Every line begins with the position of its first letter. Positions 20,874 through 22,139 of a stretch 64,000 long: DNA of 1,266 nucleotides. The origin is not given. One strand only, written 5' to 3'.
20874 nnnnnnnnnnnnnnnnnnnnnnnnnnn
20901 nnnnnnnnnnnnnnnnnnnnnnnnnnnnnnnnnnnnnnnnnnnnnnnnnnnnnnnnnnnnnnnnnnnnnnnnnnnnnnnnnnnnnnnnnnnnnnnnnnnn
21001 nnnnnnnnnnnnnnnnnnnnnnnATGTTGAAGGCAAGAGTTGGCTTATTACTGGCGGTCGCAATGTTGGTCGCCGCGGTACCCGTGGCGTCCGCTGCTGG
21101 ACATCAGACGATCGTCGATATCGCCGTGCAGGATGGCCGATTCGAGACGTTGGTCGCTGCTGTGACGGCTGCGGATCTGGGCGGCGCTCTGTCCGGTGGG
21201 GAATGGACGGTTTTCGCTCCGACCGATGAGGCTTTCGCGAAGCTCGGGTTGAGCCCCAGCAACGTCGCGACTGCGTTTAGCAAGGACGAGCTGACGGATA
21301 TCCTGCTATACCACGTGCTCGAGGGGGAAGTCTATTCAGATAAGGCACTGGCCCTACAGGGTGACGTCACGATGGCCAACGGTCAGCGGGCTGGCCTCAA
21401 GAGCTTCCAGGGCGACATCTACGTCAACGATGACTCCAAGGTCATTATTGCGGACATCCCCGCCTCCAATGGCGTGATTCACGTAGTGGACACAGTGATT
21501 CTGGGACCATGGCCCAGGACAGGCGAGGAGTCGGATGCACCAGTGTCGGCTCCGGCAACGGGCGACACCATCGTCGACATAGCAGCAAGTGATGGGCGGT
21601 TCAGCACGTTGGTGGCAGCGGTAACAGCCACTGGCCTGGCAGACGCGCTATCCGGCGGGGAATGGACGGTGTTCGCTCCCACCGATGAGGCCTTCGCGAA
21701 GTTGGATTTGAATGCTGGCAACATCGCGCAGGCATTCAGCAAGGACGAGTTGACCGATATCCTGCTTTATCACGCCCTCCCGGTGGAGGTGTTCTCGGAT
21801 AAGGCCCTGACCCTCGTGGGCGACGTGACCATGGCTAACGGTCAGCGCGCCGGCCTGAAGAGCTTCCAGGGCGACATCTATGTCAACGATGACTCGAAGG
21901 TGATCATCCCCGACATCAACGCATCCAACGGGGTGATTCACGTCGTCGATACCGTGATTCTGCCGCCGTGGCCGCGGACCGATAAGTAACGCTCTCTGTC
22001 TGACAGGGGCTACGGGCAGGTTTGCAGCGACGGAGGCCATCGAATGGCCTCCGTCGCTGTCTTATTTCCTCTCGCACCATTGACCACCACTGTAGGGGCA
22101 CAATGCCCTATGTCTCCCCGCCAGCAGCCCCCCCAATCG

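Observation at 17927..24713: Inferred envelope or metal-stress module: sensor kinase/regulator pair, LTXXQ-type periplasmic protein and CDF exporter, resembling Cpx/Zra systems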

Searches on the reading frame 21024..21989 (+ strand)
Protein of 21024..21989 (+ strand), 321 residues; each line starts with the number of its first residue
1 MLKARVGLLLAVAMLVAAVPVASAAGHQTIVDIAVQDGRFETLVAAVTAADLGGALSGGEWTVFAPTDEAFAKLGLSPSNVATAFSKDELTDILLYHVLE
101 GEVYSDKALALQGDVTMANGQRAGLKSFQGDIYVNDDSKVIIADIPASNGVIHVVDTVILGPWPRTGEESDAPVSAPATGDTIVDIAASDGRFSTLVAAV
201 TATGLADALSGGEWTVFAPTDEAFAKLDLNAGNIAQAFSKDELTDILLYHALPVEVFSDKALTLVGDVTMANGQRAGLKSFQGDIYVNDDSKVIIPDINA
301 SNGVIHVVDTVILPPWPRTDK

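Call 3: search_protein_families(library=pfam, proteins=[window:21024-21989:+], max_evalue=0.1)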
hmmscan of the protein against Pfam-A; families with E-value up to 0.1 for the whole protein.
window:21024-21989:+ (321 aa): 5 families
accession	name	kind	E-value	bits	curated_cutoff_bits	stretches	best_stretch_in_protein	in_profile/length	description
PF02469.27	Fasciclin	-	5.8e-58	194.9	22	2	192-314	2-123/123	Fasciclin domain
PF22083.2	I-HmuI_NUMOD-like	-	0.0016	18.4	27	0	58-82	6-30/46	DNA endonuclease I-HmuI-like, NUMOD-like domain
PF19960.5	EAD7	-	0.049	13.9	32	0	234-250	5-21/62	Effector-associated domain 7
PF18762.7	Kinase-PolyVal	-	0.05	14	27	0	122-159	114-156/160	Serine/Threonine/Tyrosine Kinase found in polyvalent proteins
PF18393.6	MotY_N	-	0.094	13.3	26.3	0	13-86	58-135/146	MotY N-terminal domain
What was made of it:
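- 21024..21989 (+): Exported protein with two fasciclin (FAS1) domains. It lies between X and the regulator operon, convergent with X. Its terminator is at 22024-22060. Pfam Fasciclin 5.8e-58, two stretches (call 3).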

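Call 4: search_protein_families(library=ncbifam, proteins=[window:21024-21989:+], max_evalue=0.1)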
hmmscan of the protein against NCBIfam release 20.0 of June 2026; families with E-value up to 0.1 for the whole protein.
window:21024-21989:+ (321 aa): 0 families
